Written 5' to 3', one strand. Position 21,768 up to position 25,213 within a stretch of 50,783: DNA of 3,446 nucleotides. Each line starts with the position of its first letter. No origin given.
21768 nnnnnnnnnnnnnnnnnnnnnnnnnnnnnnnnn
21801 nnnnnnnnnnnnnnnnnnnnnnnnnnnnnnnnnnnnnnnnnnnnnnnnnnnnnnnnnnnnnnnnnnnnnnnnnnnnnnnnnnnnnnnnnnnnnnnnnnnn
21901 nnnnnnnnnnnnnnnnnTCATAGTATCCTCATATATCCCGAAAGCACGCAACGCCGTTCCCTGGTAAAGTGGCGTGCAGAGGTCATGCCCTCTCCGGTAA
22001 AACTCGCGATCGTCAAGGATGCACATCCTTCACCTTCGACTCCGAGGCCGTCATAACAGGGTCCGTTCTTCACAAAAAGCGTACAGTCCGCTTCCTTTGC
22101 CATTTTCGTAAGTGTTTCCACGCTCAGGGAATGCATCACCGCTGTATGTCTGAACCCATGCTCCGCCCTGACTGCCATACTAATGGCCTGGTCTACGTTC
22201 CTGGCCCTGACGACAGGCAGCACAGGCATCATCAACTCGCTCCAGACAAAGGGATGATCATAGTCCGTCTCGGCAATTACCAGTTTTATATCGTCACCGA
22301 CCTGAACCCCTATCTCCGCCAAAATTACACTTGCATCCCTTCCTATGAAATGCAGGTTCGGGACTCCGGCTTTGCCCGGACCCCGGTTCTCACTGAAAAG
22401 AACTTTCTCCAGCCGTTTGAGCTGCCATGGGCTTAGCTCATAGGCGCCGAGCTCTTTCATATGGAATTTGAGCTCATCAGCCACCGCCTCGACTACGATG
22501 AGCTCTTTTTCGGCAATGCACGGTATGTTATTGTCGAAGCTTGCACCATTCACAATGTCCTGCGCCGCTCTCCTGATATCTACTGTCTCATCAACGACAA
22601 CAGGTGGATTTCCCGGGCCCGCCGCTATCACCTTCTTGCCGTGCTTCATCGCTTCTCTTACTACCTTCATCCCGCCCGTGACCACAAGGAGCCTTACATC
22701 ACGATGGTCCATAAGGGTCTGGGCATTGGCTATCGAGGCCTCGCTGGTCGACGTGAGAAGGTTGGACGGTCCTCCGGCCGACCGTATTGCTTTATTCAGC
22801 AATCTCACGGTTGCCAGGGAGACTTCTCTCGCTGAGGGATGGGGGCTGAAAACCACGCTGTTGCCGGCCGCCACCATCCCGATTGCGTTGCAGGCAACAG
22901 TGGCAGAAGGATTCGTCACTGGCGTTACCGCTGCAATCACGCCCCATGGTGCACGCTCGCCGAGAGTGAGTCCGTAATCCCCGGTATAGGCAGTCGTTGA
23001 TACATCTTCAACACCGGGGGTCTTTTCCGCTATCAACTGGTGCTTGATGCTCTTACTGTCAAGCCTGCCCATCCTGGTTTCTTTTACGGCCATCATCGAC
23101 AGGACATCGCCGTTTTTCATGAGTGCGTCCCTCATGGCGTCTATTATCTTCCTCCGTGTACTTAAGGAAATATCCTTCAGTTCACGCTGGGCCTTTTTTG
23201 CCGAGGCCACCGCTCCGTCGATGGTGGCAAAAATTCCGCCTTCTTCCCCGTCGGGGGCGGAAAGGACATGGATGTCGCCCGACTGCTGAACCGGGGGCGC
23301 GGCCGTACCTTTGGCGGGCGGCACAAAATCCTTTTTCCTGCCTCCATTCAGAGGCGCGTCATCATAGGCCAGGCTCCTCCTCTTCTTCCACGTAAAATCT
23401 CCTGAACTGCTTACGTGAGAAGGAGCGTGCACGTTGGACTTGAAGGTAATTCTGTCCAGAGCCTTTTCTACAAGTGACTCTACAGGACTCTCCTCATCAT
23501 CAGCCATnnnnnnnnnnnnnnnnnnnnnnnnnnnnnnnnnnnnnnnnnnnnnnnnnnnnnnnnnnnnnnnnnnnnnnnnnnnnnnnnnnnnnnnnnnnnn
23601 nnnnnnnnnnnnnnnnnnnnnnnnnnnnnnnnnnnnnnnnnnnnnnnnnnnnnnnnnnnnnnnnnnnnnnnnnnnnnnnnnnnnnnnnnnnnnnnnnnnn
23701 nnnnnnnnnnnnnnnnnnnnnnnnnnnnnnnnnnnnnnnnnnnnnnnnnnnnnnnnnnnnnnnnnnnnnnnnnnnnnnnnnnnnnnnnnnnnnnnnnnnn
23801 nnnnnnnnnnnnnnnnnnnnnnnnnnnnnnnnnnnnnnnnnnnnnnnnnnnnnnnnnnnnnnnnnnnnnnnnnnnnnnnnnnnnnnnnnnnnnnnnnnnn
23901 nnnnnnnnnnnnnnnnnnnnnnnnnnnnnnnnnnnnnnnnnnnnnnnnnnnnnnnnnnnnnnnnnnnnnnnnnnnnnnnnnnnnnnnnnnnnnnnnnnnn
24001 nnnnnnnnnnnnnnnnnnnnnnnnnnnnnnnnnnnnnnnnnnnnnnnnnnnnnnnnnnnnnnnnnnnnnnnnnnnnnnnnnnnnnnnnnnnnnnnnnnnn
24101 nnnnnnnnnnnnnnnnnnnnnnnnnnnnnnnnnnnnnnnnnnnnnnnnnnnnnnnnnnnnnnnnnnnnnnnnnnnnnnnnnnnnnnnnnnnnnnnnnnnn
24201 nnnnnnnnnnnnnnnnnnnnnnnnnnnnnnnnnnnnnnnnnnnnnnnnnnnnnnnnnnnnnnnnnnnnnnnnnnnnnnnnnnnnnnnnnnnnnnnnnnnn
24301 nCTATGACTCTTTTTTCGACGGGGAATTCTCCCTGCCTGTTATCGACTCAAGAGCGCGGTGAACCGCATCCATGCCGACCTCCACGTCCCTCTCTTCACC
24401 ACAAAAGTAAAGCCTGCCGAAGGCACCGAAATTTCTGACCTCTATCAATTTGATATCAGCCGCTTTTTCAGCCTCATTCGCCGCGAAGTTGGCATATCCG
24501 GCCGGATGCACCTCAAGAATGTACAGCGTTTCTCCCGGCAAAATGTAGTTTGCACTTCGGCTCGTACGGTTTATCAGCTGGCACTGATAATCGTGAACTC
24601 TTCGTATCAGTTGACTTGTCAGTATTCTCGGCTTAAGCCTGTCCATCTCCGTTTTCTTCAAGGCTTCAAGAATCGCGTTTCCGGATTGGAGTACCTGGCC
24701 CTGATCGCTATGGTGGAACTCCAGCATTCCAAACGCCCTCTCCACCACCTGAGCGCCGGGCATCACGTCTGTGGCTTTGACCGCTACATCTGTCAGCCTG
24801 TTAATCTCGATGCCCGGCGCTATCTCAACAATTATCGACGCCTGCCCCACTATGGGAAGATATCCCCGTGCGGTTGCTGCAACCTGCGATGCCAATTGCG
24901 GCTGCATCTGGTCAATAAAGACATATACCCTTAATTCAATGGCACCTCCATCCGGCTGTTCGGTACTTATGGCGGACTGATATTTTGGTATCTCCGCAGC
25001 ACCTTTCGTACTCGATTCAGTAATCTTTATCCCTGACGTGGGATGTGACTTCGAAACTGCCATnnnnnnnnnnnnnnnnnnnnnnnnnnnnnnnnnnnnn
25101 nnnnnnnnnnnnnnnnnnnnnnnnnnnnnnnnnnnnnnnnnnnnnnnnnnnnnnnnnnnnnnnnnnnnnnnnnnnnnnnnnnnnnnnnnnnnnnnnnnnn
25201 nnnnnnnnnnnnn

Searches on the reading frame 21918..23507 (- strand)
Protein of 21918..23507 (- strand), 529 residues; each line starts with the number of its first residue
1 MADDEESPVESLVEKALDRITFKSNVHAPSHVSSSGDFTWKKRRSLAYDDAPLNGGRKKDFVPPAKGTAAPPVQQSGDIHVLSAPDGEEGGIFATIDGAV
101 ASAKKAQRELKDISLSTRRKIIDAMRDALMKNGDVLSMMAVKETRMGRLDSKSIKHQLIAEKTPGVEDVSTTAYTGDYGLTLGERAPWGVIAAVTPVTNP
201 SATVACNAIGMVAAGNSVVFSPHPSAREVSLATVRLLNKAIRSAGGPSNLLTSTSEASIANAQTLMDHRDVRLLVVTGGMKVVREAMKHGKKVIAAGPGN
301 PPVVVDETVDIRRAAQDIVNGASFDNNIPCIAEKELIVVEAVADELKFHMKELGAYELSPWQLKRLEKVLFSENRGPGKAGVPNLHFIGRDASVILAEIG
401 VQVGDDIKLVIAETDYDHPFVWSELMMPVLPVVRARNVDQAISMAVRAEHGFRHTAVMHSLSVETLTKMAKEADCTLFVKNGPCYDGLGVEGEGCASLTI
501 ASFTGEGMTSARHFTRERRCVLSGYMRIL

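Call 60: search_protein_families(library=pfam, proteins=[window:21918-23507:-], max_evalue=0.001)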
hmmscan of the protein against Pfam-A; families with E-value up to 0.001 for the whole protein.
window:21918-23507:- (529 aa): 1 family
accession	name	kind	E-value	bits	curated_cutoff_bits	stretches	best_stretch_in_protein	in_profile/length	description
PF00171.27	Aldedh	-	7.6e-35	120.8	23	1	95-350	30-289/461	Aldehyde dehydrogenase family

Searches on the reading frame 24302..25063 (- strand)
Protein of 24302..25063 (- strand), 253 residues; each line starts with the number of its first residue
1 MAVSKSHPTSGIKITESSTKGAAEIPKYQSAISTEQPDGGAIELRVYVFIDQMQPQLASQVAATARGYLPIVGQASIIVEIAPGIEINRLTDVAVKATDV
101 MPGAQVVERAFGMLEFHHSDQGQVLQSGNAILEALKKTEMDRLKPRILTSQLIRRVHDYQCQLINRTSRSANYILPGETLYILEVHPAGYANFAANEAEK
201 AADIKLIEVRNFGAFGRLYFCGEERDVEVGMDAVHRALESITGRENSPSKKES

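Call 60: search_protein_families(library=pfam, proteins=[window:24302-25063:-], max_evalue=0.001)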
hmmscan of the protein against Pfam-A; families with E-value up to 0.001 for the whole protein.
window:24302-25063:- (253 aa): 1 family
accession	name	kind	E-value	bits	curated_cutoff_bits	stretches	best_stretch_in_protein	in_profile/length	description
PF00936.24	BMC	-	2e-05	24.9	24.5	1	182-238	4-61/75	BMC domain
